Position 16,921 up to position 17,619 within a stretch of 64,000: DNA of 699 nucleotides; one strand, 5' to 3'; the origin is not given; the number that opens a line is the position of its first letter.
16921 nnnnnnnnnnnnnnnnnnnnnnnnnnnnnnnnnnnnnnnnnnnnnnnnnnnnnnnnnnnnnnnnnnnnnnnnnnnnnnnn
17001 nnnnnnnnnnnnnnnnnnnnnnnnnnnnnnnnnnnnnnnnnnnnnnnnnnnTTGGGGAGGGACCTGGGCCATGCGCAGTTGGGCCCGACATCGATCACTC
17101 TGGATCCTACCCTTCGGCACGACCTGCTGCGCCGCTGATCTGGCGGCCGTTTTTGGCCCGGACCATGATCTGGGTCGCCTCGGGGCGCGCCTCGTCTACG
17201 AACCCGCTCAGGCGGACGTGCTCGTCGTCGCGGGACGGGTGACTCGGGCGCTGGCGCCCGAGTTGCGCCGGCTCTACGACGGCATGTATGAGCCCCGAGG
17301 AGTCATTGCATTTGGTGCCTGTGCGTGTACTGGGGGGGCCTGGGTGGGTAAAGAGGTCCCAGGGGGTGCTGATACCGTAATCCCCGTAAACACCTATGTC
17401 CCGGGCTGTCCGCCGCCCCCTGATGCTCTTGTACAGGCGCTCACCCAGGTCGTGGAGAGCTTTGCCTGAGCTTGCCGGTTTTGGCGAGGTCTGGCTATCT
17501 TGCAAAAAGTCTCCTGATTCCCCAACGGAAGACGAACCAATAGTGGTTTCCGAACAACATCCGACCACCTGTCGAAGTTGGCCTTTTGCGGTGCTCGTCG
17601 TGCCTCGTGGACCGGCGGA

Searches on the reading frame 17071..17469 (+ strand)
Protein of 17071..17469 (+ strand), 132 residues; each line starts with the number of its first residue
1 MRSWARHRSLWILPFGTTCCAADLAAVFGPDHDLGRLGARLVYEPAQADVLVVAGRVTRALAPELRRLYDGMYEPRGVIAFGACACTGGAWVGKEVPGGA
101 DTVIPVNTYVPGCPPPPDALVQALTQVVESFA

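Call 47: search_protein_families(library=pfam, proteins=[window:17071-17469:+], max_evalue=0.0001)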
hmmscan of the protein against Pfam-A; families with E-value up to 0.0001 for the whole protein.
window:17071-17469:+ (132 aa): 1 family
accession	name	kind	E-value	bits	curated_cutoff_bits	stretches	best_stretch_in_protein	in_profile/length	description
PF01058.29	Oxidored_q6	-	7.5e-22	77.9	27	1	20-126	4-127/128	NADH ubiquinone oxidoreductase, 20 Kd subunit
